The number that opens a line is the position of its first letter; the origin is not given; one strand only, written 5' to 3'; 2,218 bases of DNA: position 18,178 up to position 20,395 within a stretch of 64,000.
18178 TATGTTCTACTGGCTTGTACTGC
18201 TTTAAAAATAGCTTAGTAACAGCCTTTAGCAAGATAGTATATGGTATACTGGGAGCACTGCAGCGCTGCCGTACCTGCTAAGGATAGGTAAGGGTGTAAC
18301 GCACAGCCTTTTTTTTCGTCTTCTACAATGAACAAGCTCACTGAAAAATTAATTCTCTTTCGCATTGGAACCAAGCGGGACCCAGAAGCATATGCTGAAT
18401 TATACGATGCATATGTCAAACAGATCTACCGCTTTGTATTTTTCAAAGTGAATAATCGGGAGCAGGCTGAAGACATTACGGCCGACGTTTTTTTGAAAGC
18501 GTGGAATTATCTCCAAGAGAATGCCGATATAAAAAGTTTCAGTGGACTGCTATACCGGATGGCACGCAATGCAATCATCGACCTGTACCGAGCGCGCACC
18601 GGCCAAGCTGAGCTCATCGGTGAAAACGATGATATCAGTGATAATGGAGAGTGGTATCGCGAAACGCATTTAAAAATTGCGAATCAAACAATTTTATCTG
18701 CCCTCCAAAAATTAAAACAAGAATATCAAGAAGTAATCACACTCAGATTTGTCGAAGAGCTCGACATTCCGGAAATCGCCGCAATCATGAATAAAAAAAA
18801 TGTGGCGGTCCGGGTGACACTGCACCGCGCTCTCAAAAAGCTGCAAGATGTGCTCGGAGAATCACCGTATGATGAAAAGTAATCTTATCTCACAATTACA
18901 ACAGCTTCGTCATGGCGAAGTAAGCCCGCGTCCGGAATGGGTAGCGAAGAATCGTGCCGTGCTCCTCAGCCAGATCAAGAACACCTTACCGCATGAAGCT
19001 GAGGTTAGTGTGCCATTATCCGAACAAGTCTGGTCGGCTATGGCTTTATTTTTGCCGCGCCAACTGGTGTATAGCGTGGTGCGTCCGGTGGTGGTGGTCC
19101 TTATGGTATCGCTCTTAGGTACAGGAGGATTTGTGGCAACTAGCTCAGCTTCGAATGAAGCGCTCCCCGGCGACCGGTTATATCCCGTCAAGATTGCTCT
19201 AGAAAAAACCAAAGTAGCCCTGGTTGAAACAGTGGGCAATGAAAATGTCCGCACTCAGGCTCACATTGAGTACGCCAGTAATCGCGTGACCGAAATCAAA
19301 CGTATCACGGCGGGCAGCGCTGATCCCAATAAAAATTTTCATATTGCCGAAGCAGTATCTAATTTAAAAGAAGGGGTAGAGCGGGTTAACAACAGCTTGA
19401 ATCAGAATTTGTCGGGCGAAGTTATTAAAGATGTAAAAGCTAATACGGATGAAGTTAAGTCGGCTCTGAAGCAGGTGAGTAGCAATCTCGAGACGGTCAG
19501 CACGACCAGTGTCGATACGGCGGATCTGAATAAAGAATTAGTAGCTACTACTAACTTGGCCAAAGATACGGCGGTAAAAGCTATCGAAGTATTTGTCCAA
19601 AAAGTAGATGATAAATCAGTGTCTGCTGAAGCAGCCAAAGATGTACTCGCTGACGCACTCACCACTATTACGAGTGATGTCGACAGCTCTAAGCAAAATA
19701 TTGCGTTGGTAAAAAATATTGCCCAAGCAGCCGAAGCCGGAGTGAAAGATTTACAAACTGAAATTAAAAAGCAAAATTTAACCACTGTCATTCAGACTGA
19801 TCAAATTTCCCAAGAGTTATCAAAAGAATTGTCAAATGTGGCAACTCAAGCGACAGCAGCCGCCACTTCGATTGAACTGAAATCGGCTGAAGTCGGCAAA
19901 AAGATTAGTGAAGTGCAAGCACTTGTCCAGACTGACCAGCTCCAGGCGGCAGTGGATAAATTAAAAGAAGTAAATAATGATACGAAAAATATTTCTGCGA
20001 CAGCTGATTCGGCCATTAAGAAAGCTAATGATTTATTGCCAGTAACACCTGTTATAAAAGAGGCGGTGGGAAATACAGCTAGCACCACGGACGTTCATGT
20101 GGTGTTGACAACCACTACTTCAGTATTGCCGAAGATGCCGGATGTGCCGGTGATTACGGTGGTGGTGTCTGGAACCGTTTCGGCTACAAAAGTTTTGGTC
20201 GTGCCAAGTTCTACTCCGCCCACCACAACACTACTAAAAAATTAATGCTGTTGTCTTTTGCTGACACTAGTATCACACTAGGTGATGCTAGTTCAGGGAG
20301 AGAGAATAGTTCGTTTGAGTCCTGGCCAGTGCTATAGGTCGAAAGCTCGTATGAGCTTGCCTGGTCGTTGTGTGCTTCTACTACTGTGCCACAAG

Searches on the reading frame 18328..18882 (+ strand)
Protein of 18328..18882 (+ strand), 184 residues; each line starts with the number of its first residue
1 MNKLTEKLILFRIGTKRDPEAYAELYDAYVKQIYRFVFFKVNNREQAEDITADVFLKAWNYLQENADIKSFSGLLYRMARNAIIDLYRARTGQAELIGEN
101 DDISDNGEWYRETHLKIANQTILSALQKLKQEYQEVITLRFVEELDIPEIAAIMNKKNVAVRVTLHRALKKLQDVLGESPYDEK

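Call 4: search_protein_families(library=pfam, proteins=[window:18328-18882:+], max_evalue=0.01)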
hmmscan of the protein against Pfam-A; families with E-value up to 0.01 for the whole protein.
window:18328-18882:+ (184 aa): 5 families
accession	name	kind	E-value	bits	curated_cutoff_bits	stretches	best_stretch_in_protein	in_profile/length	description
PF08281.18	Sigma70_r4_2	-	9.2e-15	54.5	25.7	1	121-172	3-54/54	Sigma-70, region 4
PF04542.20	Sigma70_r2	-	2.8e-12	46.7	24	1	25-91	1-69/71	Sigma-70 region 2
PF04545.22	Sigma70_r4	-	2e-09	37.3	24.1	1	125-173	1-49/50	Sigma-70, region 4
PF07638.17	Sigma70_ECF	-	0.00057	20.3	21.1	1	18-173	15-180/185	ECF sigma factor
PF02154.20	FliM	-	0.0056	17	27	1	98-171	95-171/192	Flagellar motor switch protein FliM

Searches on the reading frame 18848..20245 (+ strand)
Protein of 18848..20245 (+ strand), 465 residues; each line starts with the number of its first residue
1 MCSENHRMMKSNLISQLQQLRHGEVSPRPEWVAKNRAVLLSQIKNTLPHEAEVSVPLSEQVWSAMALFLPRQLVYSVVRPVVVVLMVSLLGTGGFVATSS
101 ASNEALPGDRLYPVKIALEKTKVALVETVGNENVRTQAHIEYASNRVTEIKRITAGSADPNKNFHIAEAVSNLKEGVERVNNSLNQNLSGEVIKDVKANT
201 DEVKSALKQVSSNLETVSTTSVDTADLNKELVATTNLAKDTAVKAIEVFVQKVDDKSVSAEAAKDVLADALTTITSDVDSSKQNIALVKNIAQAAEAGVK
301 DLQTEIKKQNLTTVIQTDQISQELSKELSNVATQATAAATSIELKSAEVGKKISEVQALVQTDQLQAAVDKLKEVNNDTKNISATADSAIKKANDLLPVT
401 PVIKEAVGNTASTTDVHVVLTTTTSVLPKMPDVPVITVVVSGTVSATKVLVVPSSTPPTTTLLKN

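Call 4: search_protein_families(library=pfam, proteins=[window:18848-20245:+], max_evalue=0.01)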
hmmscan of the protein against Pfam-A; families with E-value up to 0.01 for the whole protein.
window:18848-20245:+ (465 aa): 2 families
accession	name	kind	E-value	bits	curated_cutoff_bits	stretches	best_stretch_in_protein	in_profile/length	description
PF18915.5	DUF5667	-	2.9e-06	28.1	27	1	105-211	2-97/99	Domain of unknown function (DUF5667)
PF05714.16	PFam54_60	-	0.0073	16.4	27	1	162-288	54-176/185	Borrelia Bbcrasp-1 domain containing protein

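Call 11: search_protein_families(library=ncbifam, proteins=[window:18848-20245:+], max_evalue=0.01)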
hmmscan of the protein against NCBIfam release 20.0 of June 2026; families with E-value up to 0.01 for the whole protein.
window:18848-20245:+ (465 aa): 0 families
